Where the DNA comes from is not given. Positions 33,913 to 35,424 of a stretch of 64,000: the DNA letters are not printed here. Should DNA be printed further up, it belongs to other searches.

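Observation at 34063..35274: DegT-family paralog with His in place of the PLP lysine: ColD/E1-type 3-dehydratase signature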

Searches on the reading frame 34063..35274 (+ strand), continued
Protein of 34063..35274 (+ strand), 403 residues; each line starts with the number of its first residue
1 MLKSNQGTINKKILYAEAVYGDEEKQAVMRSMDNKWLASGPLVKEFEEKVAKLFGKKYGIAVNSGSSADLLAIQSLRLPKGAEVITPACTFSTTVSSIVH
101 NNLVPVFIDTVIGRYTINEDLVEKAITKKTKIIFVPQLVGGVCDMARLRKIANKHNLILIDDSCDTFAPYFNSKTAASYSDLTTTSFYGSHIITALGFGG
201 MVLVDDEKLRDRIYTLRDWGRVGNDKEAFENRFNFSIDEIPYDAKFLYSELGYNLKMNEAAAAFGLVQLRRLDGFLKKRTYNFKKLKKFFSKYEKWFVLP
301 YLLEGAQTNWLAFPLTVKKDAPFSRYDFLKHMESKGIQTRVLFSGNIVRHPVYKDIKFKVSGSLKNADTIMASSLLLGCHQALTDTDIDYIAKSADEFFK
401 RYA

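Call 42: search_protein_families(library=pfam, proteins=[P0123, P0124, P0125, P0133, P0141, P0143, P0155, P0162, P0165, P0224], max_evalue=0.000001)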
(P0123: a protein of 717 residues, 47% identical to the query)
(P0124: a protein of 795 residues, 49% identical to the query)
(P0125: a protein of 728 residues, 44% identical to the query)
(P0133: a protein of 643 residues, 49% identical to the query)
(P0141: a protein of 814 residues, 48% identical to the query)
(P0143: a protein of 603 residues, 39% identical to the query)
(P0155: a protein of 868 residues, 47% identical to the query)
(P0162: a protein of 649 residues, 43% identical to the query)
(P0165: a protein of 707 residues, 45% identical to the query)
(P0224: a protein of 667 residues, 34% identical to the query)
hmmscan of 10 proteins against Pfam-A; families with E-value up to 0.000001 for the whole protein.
P0123 (717 aa): 8 families
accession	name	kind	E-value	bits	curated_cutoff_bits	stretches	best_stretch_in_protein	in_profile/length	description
PF01041.23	DegT_DnrJ_EryC1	-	9.6e-82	275.5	19.8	1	335-705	4-354/360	DegT/DnrJ/EryC1/StrS aminotransferase family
PF01370.27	Epimerase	-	2.2e-36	125.9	20.9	1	7-225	1-238/240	NAD dependent epimerase/dehydratase family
PF16363.11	GDP_Man_Dehyd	-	7.5e-27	95.1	27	1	40-291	57-330/332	GDP-mannose 4,6 dehydratase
PF04321.23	RmlD_sub_bind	-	1.8e-23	83.5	27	1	6-264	2-250/287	RmlD substrate binding domain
PF01073.25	3Beta_HSD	-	2e-18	66.9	22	1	40-212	50-225/280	3-beta hydroxysteroid dehydrogenase/isomerase family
PF07993.18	NAD_binding_4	-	8e-12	45.3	20.1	1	58-212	90-258/258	Male sterility protein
PF01053.26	Cys_Met_Meta_PP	-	1.9e-07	30.4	27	1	357-477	54-174/381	Cys/Met metabolism PLP-dependent enzyme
PF13460.12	NAD_binding_10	-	5.6e-07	30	27.2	0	38-165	42-145/184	NAD(P)H-binding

P0124 (795 aa): 7 families
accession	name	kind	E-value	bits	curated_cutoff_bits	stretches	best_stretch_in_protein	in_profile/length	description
PF01041.23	DegT_DnrJ_EryC1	-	6.2e-83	279.4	19.8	1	20-399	5-357/360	DegT/DnrJ/EryC1/StrS aminotransferase family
PF16363.11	GDP_Man_Dehyd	-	1.4e-67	228.9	27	1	453-758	1-328/332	GDP-mannose 4,6 dehydratase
PF01370.27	Epimerase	-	5.2e-61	206.5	20.9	1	452-698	1-240/240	NAD dependent epimerase/dehydratase family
PF02719.21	Polysacc_synt_2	-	3.2e-16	59.8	20.2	1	452-687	1-215/293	Polysaccharide biosynthesis protein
PF04321.23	RmlD_sub_bind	-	9.2e-14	51.6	27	1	451-639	2-154/287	RmlD substrate binding domain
PF07993.18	NAD_binding_4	-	9.9e-13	48.3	20.1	1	454-634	1-205/258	Male sterility protein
PF01073.25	3Beta_HSD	-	1.1e-12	48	22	1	453-679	1-222/280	3-beta hydroxysteroid dehydrogenase/isomerase family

P0125 (728 aa): 5 families
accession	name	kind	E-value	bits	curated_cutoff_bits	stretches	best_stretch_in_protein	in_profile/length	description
PF01041.23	DegT_DnrJ_EryC1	-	1.1e-74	252.3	19.8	1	20-396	5-359/360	DegT/DnrJ/EryC1/StrS aminotransferase family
PF01370.27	Epimerase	-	2.3e-44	152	20.9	1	435-657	1-240/240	NAD dependent epimerase/dehydratase family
PF16363.11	GDP_Man_Dehyd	-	3.7e-33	115.8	27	1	436-720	1-330/332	GDP-mannose 4,6 dehydratase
PF04321.23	RmlD_sub_bind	-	1.1e-13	51.3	27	1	434-681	2-240/287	RmlD substrate binding domain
PF02719.21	Polysacc_synt_2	-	2.3e-08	34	20.2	0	475-678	62-250/293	Polysaccharide biosynthesis protein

P0133 (643 aa): 1 family
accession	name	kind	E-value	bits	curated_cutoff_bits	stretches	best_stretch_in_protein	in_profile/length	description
PF01041.23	DegT_DnrJ_EryC1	-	6.9e-73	246.4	19.8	1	15-374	4-359/360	DegT/DnrJ/EryC1/StrS aminotransferase family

P0141 (814 aa): 3 families
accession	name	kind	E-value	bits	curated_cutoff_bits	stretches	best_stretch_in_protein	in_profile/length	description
PF01041.23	DegT_DnrJ_EryC1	-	8e-68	229.7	19.8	1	445-808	4-358/360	DegT/DnrJ/EryC1/StrS aminotransferase family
PF00908.23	dTDP_sugar_isom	-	4.3e-15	56.3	27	1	15-136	38-166/168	dTDP-4-dehydrorhamnose 3,5-epimerase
PF01370.27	Epimerase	-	8.7e-08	32.3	20.9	1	161-275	2-137/240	NAD dependent epimerase/dehydratase family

P0143 (603 aa): 3 families
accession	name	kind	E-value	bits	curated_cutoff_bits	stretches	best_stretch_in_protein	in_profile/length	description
PF01041.23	DegT_DnrJ_EryC1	-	3e-72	244.3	19.8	1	219-595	5-359/360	DegT/DnrJ/EryC1/StrS aminotransferase family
PF00908.23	dTDP_sugar_isom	-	3e-53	180.4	27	1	8-176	2-167/168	dTDP-4-dehydrorhamnose 3,5-epimerase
PF00155.27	Aminotran_1_2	-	2.3e-08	34.1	19.7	1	239-362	42-187/361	Aminotransferase class I and II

P0155 (868 aa): 6 families
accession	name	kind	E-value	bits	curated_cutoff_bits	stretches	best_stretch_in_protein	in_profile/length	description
PF01041.23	DegT_DnrJ_EryC1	-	1.6e-70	238.5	19.8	1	507-861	4-358/360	DegT/DnrJ/EryC1/StrS aminotransferase family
PF04321.23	RmlD_sub_bind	-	7e-50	170.1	27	1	183-467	4-267/287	RmlD substrate binding domain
PF00908.23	dTDP_sugar_isom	-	5.1e-34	117.8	27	1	8-167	2-167/168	dTDP-4-dehydrorhamnose 3,5-epimerase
PF01370.27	Epimerase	-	7e-23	81.7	20.9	1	183-406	2-240/240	NAD dependent epimerase/dehydratase family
PF01073.25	3Beta_HSD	-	6.6e-09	35.6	22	1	183-389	1-225/280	3-beta hydroxysteroid dehydrogenase/isomerase family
PF16363.11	GDP_Man_Dehyd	-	1.2e-07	31.9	27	1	183-339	1-174/332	GDP-mannose 4,6 dehydratase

P0162 (649 aa): 3 families
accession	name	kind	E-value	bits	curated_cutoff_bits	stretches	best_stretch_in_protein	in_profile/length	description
PF01041.23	DegT_DnrJ_EryC1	-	1.2e-70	239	19.8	1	280-644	4-359/360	DegT/DnrJ/EryC1/StrS aminotransferase family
PF01370.27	Epimerase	-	6.1e-12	45.9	20.9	1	4-137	2-150/240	NAD dependent epimerase/dehydratase family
PF04321.23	RmlD_sub_bind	-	2.1e-08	34.1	27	1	1-139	1-135/287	RmlD substrate binding domain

P0165 (707 aa): 6 families
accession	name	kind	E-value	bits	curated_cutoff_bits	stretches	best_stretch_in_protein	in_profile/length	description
PF01041.23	DegT_DnrJ_EryC1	-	2.8e-60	204.9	19.8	1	330-694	4-359/360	DegT/DnrJ/EryC1/StrS aminotransferase family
PF04321.23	RmlD_sub_bind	-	7.3e-58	196.3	27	1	7-279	2-266/287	RmlD substrate binding domain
PF01370.27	Epimerase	-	1.3e-25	90.7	20.9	1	8-226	1-240/240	NAD dependent epimerase/dehydratase family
PF16363.11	GDP_Man_Dehyd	-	7.3e-08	32.7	27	1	45-180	57-202/332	GDP-mannose 4,6 dehydratase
PF02719.21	Polysacc_synt_2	-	4.8e-07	29.7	20.2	0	59-116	73-131/293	Polysaccharide biosynthesis protein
PF07993.18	NAD_binding_4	-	5.7e-07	29.4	20.1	0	65-143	90-158/258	Male sterility protein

P0224 (667 aa): 3 families
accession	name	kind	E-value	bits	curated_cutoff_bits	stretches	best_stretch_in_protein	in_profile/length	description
PF01041.23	DegT_DnrJ_EryC1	-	3.8e-101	339.3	19.8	1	28-398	4-359/360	DegT/DnrJ/EryC1/StrS aminotransferase family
PF00535.33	Glycos_transf_2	-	5.2e-23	82.2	23.3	1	417-565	1-143/168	Glycosyl transferase family 2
PF10111.15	Glyco_tranf_2_2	-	3.4e-09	37.1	27.3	1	433-540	16-125/276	Glycosyltransferase like family 2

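Call 43: fold_search(model_id=the predicted structure, library=pdb)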
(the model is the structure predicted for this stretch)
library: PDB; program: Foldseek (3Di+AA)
matches with E <= 10: 1941; with E <= 0.001: 1477
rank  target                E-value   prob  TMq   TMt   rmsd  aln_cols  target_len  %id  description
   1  3bcx_A                9.7e-39  1.00  0.89  0.85   3.1       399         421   36  E1 Dehydrase (released 2007-11-27)
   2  3bb8_A                1.8e-38  1.00  0.88  0.84   2.9       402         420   36  E1 Dehydrase H220K Mutant (released 2008-09-16)
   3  3bcx_B                2.9e-38  1.00  0.88  0.84   2.9       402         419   36  E1 Dehydrase (released 2007-11-27)
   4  2gms_A                8.9e-33  1.00  0.84  0.87   4.0       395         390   28  E coli GDP-4-keto-6-deoxy-D-mannose-3-dehydratase with bound hydrated PLP (released 2006-09-05)
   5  7b0d_A                1.0e-32  1.00  0.83  0.90   2.2       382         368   29  Sugar transaminase from Archaeoglobus veneficus (released 2021-12-01)
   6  2gms_B                1.1e-32  1.00  0.84  0.87   2.6       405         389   28  E coli GDP-4-keto-6-deoxy-D-mannose-3-dehydratase with bound hydrated PLP (released 2006-09-05)
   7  3b8x_A                6.3e-32  1.00  0.84  0.88   4.0       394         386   29  Crystal structure of GDP-4-keto-6-deoxymannose-3-dehydratase (ColD) H188N mutant with bound GDP-perosamine (released 2007-11-27)
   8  3bn1_A                7.6e-32  1.00  0.85  0.93   2.3       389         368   26  Crystal structure of GDP-perosamine synthase (released 2008-03-18)
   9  3dr4_B                9.7e-32  1.00  0.84  0.93   2.3       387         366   26  GDP-perosamine synthase K186A mutant from Caulobacter crescentus with bound sugar ligand (released 2008-10-14)
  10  7b0m                  1.1e-31  1.00  0.85  0.93   2.3       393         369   30  Sugar transaminase from a metagenome collected from troll oil field production water (released 2021-12-01)
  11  3b8x_B                1.2e-31  1.00  0.85  0.88   2.7       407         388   28  Crystal structure of GDP-4-keto-6-deoxymannose-3-dehydratase (ColD) H188N mutant with bound GDP-perosamine (released 2007-11-27)
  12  3bn1_C                3.3e-31  1.00  0.82  0.90   2.3       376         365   26  Crystal structure of GDP-perosamine synthase (released 2008-03-18)
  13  3gr9_C                3.7e-31  1.00  0.85  0.88   2.8       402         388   28  Crystal structure of ColD H188K S187N (released 2009-06-16)
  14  3gr9_G                3.9e-31  1.00  0.83  0.86   4.0       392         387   28  Crystal structure of ColD H188K S187N (released 2009-06-16)
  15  2r0t_A                4.7e-31  1.00  0.85  0.88   2.6       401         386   28  Crystal structure of GDP-4-keto-6-deoxymannose-3-dehydratase with a trapped PLP-glutamate geminal diamine (released 2007-12-18)
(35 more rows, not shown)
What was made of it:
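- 34063..35274 (+): Gene for a 403-aa His-type (PMP/PLP) nucleotide-sugar 3-dehydratase homolog. It is E1-like in sequence and lacks the Fe-S ligands. Foldseek E1 TM 0.89 (call 43).
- On DegT/DnrJ/EryC1/StrS fold-type-I sugar-modifying PLP/PMP enzymes: Foldseek TM 0.79-0.89 to many family structures (call 43).
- The fold is that of the sugar aminotransferases (call 43).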

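Call 45: search_protein_families(library=pfam, proteins=[P0146, P0168, P0175, P0182, P0184, P0185, P0193, P0200, P0216, P0237], max_evalue=0.000001)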
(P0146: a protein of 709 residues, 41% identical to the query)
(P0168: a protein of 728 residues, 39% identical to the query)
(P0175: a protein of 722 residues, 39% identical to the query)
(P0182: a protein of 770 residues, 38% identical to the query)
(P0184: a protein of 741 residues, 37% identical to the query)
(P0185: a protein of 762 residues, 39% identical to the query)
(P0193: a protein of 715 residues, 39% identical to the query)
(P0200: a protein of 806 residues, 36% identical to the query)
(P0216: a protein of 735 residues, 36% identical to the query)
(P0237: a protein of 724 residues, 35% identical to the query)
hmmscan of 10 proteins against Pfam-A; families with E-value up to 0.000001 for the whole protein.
P0146 (709 aa): 6 families
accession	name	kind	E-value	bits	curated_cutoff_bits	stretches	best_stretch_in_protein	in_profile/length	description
PF01041.23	DegT_DnrJ_EryC1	-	3e-93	313.4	19.8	1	327-701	6-358/360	DegT/DnrJ/EryC1/StrS aminotransferase family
PF04321.23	RmlD_sub_bind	-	4.8e-59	200.2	27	1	3-274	2-273/287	RmlD substrate binding domain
PF01370.27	Epimerase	-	3.4e-20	72.9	20.9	1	4-213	1-239/240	NAD dependent epimerase/dehydratase family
PF16363.11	GDP_Man_Dehyd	-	1.8e-10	41.3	27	1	5-147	1-169/332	GDP-mannose 4,6 dehydratase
PF02719.21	Polysacc_synt_2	-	3e-07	30.3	20.2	0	37-147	56-154/293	Polysaccharide biosynthesis protein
PF01053.26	Cys_Met_Meta_PP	-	6e-07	28.8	27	0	347-468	54-175/381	Cys/Met metabolism PLP-dependent enzyme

P0168 (728 aa): 5 families
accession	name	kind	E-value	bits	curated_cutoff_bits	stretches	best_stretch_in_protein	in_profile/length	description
PF01041.23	DegT_DnrJ_EryC1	-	5.4e-86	289.5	19.8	1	336-718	8-359/360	DegT/DnrJ/EryC1/StrS aminotransferase family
PF04321.23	RmlD_sub_bind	-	3.2e-64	217.2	27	1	1-273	1-270/287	RmlD substrate binding domain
PF01370.27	Epimerase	-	8.9e-26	91.2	20.9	1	3-208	1-228/240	NAD dependent epimerase/dehydratase family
PF16363.11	GDP_Man_Dehyd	-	4.2e-11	43.3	27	1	38-231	56-263/332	GDP-mannose 4,6 dehydratase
PF02719.21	Polysacc_synt_2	-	4.3e-08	33.1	20.2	1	41-141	61-149/293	Polysaccharide biosynthesis protein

P0175 (722 aa): 3 families
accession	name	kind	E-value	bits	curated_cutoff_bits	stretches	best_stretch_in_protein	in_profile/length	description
PF01041.23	DegT_DnrJ_EryC1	-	3.1e-88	296.9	19.8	1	334-715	6-358/360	DegT/DnrJ/EryC1/StrS aminotransferase family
PF04321.23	RmlD_sub_bind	-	1.1e-29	103.9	27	1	4-234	4-239/287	RmlD substrate binding domain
PF01370.27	Epimerase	-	1.1e-11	45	20.9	1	4-179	2-205/240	NAD dependent epimerase/dehydratase family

P0182 (770 aa): 7 families
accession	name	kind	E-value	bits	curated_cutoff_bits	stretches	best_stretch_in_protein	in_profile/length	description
PF01041.23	DegT_DnrJ_EryC1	-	1.7e-86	291.1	19.8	1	370-755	6-356/360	DegT/DnrJ/EryC1/StrS aminotransferase family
PF01370.27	Epimerase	-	1.2e-45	156.2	20.9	1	9-234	1-240/240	NAD dependent epimerase/dehydratase family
PF16363.11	GDP_Man_Dehyd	-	2e-43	149.6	27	1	10-297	1-331/332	GDP-mannose 4,6 dehydratase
PF01073.25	3Beta_HSD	-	6.5e-15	55.3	22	1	10-221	1-229/280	3-beta hydroxysteroid dehydrogenase/isomerase family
PF02719.21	Polysacc_synt_2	-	1.8e-10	41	20.2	1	9-268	1-267/293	Polysaccharide biosynthesis protein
PF04321.23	RmlD_sub_bind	-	8.8e-09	35.3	27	1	8-219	2-195/287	RmlD substrate binding domain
PF07993.18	NAD_binding_4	-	7e-08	32.4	20.1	0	11-34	1-25/258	Male sterility protein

P0184 (741 aa): 5 families
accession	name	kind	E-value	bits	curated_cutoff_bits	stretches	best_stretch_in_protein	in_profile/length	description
PF01041.23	DegT_DnrJ_EryC1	-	6.5e-85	285.9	19.8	1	348-728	6-358/360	DegT/DnrJ/EryC1/StrS aminotransferase family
PF04321.23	RmlD_sub_bind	-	7.2e-68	229.2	27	1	4-286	2-281/287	RmlD substrate binding domain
PF01370.27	Epimerase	-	2.2e-24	86.6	20.9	1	5-179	1-195/240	NAD dependent epimerase/dehydratase family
PF16363.11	GDP_Man_Dehyd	-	7.5e-10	39.2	27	1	6-145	1-165/332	GDP-mannose 4,6 dehydratase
PF02719.21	Polysacc_synt_2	-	8.9e-07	28.8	20.2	0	45-145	62-150/293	Polysaccharide biosynthesis protein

P0185 (762 aa): 5 families
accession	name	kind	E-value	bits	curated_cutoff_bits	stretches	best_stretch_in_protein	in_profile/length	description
PF01041.23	DegT_DnrJ_EryC1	-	4.6e-80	270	19.8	1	358-740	5-359/360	DegT/DnrJ/EryC1/StrS aminotransferase family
PF01370.27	Epimerase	-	1.3e-34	120.1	20.9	1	14-236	2-240/240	NAD dependent epimerase/dehydratase family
PF16363.11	GDP_Man_Dehyd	-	4.8e-23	82.6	27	1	14-297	1-330/332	GDP-mannose 4,6 dehydratase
PF04321.23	RmlD_sub_bind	-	1.7e-10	40.9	27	1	14-232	4-206/287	RmlD substrate binding domain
PF01073.25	3Beta_HSD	-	3.2e-10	40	22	1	14-217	1-223/280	3-beta hydroxysteroid dehydrogenase/isomerase family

P0193 (715 aa): 3 families
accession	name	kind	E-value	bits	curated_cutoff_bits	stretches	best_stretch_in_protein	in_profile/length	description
PF01041.23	DegT_DnrJ_EryC1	-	6.8e-89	299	19.8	1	323-705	6-356/360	DegT/DnrJ/EryC1/StrS aminotransferase family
PF04321.23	RmlD_sub_bind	-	1.1e-43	149.8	27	1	1-264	1-268/287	RmlD substrate binding domain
PF01370.27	Epimerase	-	7.8e-18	65.2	20.9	1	3-171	1-188/240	NAD dependent epimerase/dehydratase family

P0200 (806 aa): 3 families
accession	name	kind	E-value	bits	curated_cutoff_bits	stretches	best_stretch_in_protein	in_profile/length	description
PF01041.23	DegT_DnrJ_EryC1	-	8.5e-89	298.7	19.8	1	45-429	4-359/360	DegT/DnrJ/EryC1/StrS aminotransferase family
PF01370.27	Epimerase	-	1.9e-32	113.1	20.9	1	486-732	1-240/240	NAD dependent epimerase/dehydratase family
PF16363.11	GDP_Man_Dehyd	-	5.9e-19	69.1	27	1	562-799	82-332/332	GDP-mannose 4,6 dehydratase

P0216 (735 aa): 5 families
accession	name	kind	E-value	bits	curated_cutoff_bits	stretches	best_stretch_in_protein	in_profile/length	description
PF01041.23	DegT_DnrJ_EryC1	-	1.4e-93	314.4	19.8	1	38-422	5-355/360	DegT/DnrJ/EryC1/StrS aminotransferase family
PF01370.27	Epimerase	-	1.3e-35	123.4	20.9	1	436-659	1-233/240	NAD dependent epimerase/dehydratase family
PF16363.11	GDP_Man_Dehyd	-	6.1e-20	72.4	27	1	437-730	1-332/332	GDP-mannose 4,6 dehydratase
PF01073.25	3Beta_HSD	-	2.9e-12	46.6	22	1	437-651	1-229/280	3-beta hydroxysteroid dehydrogenase/isomerase family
PF04321.23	RmlD_sub_bind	-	9.2e-08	31.9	27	1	436-579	3-131/287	RmlD substrate binding domain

P0237 (724 aa): 6 families
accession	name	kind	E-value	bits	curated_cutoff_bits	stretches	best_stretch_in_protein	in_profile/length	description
PF01041.23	DegT_DnrJ_EryC1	-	1.1e-89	301.6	19.8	1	334-717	11-359/360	DegT/DnrJ/EryC1/StrS aminotransferase family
PF04321.23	RmlD_sub_bind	-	1.5e-53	182.2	27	1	1-281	1-281/287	RmlD substrate binding domain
PF01370.27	Epimerase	-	4.7e-25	88.8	20.9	1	3-161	1-176/240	NAD dependent epimerase/dehydratase family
PF16363.11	GDP_Man_Dehyd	-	1.2e-12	48.4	27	1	4-149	1-170/332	GDP-mannose 4,6 dehydratase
PF07993.18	NAD_binding_4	-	9.1e-11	41.8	20.1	1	59-159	90-209/258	Male sterility protein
PF02719.21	Polysacc_synt_2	-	2.3e-10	40.6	20.2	1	44-149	64-155/293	Polysaccharide biosynthesis protein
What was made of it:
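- The same SDR and RmlD-like fusions occur in Fe-S-type members (call 45), where the SDR is simply the next pathway enzyme (a 4-ketoreductase).
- Tried and rejected: There is none: both groups fuse to SDR and RmlD-like domains (calls 42, 45).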

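Call 52: list_cluster_members(proteins=[P0124, P0125, P0126, P0127, P0128, P0129, P0130, P0131, P0134, P0143])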
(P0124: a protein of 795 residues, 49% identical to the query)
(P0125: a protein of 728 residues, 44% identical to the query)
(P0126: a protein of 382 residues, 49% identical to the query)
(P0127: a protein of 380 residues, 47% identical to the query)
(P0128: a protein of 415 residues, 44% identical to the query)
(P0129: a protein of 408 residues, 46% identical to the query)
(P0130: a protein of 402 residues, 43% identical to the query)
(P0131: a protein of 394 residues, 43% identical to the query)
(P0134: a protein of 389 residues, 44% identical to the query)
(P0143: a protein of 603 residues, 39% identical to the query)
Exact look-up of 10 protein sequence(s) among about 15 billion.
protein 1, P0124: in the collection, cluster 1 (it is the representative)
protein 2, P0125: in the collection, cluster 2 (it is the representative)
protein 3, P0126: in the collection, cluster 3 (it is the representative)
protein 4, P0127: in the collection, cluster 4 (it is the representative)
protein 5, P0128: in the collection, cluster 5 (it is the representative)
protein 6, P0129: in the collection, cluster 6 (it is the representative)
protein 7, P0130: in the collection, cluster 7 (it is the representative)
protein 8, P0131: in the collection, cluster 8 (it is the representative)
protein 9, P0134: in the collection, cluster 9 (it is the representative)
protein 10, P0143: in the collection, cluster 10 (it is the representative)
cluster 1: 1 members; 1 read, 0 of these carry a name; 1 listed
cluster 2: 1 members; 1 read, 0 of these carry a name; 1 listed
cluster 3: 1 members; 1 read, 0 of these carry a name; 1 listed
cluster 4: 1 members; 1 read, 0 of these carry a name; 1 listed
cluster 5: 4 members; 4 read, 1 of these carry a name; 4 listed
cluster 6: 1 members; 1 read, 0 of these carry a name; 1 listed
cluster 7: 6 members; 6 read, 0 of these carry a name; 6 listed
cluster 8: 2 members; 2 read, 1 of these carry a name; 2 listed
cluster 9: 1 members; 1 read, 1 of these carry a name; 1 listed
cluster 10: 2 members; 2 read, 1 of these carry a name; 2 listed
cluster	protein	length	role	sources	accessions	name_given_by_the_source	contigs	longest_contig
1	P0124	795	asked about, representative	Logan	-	-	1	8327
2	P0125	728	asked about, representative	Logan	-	-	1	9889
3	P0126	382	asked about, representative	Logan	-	-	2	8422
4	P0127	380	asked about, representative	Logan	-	-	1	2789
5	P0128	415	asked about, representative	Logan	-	-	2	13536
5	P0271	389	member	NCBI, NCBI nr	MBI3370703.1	MAG: aminotransferase class I/II-fold pyridoxal phosphate-dependent enzyme ... | aminotransferase class I/II-fold pyridoxal phosphate-dependent enzyme [Betaproteobacteria ...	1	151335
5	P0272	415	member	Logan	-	-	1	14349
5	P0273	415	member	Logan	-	-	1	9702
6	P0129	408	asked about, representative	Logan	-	-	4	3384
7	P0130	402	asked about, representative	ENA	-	-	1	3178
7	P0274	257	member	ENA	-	-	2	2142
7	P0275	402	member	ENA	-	-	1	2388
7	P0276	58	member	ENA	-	-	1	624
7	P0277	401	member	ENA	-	-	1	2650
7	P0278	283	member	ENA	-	-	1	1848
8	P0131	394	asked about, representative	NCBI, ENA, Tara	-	strand:+ start:9228 stop:10412 length:1185 start_codon:yes stop_codon:yes ...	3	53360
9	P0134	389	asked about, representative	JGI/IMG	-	CDP-4-dehydro-6-deoxyglucose reductase, E1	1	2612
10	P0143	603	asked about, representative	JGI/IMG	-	CDP-6-deoxy-D-xylo-4-hexulose-3-dehydrase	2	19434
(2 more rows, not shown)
